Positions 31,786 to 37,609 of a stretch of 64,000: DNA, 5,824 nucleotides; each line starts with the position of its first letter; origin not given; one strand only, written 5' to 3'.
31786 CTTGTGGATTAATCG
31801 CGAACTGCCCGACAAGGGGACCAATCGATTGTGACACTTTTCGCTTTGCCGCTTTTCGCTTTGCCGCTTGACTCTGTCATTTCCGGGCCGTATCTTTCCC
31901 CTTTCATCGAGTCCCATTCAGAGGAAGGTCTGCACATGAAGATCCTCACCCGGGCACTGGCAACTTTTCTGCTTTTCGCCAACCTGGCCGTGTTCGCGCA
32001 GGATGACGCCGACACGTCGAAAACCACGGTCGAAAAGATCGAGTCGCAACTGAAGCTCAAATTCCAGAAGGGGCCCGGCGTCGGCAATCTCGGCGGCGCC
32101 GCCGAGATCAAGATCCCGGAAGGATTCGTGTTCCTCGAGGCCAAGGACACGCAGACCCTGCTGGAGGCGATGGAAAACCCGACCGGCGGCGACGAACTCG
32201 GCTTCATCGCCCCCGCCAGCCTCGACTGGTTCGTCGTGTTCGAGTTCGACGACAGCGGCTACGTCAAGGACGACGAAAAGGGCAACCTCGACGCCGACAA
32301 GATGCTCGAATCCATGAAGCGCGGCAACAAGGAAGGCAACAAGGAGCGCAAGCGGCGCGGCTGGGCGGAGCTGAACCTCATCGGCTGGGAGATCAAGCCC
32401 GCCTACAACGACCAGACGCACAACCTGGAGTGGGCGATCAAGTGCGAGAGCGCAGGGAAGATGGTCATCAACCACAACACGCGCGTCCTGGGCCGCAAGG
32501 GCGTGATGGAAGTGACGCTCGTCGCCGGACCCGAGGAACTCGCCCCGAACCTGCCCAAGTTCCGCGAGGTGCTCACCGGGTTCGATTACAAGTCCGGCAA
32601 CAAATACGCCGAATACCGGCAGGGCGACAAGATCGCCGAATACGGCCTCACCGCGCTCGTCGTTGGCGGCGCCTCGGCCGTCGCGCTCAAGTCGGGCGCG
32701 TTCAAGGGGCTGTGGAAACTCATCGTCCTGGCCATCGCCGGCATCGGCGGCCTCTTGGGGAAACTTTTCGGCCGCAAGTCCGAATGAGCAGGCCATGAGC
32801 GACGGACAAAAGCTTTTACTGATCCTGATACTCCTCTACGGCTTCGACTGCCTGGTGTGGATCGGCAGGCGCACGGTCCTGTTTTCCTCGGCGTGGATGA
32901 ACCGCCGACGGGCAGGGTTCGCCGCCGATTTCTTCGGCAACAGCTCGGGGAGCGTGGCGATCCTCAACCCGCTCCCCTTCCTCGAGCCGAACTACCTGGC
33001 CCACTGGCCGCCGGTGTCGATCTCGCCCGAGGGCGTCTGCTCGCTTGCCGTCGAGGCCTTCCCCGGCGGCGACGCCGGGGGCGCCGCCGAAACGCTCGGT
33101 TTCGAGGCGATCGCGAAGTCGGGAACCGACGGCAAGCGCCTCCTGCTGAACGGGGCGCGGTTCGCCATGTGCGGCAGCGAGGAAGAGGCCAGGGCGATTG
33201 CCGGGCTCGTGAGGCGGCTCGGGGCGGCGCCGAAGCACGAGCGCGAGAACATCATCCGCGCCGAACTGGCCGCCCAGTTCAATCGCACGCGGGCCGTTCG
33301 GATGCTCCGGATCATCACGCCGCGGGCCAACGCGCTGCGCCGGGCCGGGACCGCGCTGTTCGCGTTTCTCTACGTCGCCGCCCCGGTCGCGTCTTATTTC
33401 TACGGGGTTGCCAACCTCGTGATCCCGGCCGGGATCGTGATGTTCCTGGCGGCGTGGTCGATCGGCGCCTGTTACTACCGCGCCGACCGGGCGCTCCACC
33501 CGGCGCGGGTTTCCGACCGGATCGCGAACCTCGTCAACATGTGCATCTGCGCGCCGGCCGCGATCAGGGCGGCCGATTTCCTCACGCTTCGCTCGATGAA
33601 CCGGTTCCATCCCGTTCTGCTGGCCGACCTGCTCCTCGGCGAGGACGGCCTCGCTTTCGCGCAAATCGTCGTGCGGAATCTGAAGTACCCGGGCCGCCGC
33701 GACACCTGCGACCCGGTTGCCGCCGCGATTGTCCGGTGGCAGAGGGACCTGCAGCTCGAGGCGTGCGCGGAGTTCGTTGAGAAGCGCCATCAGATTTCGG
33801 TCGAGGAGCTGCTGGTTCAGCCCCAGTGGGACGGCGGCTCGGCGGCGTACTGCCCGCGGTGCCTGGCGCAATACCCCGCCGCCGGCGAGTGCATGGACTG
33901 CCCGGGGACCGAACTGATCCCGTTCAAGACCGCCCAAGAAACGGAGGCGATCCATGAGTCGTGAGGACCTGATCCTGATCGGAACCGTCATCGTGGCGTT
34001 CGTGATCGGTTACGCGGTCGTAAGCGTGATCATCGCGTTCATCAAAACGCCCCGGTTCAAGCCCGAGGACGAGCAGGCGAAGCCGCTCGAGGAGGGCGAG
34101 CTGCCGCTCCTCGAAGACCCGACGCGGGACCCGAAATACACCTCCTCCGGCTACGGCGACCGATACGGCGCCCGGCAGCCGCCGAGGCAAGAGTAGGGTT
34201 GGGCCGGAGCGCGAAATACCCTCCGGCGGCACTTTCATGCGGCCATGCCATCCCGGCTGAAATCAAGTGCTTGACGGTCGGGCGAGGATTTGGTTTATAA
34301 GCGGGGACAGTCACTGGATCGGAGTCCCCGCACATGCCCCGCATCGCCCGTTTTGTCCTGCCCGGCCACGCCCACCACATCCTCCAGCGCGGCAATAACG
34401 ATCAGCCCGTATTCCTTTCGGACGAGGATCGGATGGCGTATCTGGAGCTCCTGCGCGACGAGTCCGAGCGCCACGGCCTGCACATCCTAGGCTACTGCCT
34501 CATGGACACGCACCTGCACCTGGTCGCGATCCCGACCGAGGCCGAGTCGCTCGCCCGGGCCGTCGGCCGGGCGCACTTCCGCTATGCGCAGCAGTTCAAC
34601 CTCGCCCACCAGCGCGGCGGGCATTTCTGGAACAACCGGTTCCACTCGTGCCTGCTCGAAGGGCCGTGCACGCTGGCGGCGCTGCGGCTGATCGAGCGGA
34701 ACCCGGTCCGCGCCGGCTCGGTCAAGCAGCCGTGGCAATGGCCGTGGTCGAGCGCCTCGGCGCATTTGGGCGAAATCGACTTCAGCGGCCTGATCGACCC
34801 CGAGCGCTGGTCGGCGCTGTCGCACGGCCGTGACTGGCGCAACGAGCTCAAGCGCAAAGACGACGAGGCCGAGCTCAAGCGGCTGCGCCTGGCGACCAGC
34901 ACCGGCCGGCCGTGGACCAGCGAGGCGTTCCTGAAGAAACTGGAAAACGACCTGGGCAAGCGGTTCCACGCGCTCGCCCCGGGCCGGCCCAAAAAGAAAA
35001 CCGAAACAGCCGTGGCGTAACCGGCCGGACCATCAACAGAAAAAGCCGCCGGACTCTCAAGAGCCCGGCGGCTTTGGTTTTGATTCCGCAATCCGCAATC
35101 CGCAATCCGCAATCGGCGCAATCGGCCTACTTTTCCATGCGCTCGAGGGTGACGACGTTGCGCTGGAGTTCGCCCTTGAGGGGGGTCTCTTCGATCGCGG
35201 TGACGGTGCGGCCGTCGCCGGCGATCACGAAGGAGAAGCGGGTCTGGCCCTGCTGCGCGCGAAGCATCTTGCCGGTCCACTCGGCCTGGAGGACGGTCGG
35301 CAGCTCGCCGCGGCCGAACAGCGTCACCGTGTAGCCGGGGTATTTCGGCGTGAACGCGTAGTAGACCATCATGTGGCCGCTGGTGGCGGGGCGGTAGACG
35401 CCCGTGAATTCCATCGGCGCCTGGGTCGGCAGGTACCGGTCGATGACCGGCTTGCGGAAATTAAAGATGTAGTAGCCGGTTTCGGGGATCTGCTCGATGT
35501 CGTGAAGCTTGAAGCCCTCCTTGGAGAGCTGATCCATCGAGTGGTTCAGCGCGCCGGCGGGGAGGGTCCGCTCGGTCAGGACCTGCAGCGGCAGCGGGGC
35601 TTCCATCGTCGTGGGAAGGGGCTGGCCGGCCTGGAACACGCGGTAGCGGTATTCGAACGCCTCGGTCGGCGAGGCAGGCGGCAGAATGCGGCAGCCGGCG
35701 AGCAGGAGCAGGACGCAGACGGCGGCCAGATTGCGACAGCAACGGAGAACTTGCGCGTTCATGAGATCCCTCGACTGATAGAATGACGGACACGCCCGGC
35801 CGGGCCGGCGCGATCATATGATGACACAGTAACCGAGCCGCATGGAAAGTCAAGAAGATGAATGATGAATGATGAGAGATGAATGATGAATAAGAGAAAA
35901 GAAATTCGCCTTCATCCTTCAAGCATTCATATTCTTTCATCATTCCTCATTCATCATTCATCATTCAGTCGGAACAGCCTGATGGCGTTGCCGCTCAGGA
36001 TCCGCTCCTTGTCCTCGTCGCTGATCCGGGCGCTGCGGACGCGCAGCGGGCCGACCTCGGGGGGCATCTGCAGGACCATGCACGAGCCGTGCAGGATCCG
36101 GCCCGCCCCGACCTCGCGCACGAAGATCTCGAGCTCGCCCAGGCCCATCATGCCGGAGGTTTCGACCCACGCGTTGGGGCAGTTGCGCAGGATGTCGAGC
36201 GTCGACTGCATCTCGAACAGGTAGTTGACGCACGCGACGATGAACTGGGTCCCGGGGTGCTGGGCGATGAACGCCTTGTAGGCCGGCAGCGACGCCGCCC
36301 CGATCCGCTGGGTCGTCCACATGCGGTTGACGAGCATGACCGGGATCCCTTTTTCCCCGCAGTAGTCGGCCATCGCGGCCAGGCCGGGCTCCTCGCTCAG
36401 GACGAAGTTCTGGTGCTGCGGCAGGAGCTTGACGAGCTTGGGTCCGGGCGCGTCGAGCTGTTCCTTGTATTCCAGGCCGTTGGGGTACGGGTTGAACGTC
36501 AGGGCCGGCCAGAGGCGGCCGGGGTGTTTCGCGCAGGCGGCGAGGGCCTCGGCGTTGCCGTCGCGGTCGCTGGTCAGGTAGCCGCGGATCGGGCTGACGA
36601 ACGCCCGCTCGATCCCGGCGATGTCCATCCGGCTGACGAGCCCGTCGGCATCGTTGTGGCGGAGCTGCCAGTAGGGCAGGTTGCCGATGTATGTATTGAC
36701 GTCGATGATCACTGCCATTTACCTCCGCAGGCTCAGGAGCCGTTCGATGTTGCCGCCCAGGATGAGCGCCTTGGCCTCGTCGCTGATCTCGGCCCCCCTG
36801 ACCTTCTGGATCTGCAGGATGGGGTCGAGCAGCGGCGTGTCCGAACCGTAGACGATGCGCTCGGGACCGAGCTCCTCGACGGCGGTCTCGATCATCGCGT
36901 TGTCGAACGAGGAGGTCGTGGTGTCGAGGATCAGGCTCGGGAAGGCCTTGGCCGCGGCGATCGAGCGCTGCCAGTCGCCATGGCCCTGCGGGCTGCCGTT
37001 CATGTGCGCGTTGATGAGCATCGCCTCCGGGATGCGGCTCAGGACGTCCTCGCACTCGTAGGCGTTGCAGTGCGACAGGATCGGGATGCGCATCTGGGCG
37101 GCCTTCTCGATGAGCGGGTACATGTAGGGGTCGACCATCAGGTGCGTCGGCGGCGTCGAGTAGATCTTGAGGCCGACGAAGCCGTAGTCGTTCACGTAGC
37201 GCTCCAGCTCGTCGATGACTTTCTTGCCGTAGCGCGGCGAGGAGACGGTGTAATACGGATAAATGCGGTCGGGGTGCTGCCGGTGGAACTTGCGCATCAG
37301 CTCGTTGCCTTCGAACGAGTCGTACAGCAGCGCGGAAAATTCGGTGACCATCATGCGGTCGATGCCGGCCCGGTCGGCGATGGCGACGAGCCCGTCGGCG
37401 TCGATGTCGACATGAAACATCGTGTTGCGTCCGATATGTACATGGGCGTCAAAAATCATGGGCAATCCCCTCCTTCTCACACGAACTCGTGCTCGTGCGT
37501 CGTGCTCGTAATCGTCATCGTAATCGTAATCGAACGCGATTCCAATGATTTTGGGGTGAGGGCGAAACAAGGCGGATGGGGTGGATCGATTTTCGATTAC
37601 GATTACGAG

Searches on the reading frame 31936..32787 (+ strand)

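Call 56: search_protein_families(library=pfam, proteins=[window:31936-32787:+], max_evalue=0.0001)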
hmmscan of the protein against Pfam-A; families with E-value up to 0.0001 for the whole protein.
window:31936-32787:+ (283 aa): 1 family
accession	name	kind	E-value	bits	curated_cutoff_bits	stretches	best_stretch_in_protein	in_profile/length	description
PF09935.14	DUF2167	-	1.2e-69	234.7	25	1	46-267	3-230/238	Protein of unknown function (DUF2167)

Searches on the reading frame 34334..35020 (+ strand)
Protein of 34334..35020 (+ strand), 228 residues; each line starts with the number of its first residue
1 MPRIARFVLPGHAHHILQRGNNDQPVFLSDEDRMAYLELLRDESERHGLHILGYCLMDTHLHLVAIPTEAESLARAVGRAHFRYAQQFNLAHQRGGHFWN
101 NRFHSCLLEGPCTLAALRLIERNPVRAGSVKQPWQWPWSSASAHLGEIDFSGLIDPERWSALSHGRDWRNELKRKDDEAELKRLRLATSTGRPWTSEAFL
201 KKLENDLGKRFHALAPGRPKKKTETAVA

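Call 56: search_protein_families(library=pfam, proteins=[window:34334-35020:+], max_evalue=0.0001)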
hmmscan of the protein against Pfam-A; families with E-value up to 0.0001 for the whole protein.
window:34334-35020:+ (228 aa): 1 family
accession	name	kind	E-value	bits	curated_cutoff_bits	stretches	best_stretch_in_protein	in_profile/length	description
PF01797.21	Y1_Tnp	-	3.5e-07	30.8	23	1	15-109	8-107/121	Transposase IS200 like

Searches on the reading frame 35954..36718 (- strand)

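Call 57: search_protein_families(library=pfam, proteins=[window:35954-36718:-], max_evalue=0.0001)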
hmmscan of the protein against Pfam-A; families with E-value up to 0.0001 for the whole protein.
window:35954-36718:- (254 aa): 1 family
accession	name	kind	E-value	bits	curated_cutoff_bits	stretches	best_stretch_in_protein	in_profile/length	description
PF04909.20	Amidohydro_2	-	3.5e-18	66.8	26.4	1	54-251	65-289/289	Amidohydrolase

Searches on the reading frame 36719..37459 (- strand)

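Call 57: search_protein_families(library=pfam, proteins=[window:36719-37459:-], max_evalue=0.0001)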
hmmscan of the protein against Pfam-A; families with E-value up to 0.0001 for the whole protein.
window:36719-37459:- (246 aa): 2 families
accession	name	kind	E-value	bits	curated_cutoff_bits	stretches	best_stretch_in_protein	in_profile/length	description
PF04909.20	Amidohydro_2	-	1.2e-26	94.6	26.4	1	52-243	66-288/289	Amidohydrolase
PF01026.27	TatD_DNase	-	2.5e-06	27.5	27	1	3-214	1-211/253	TatD related DNase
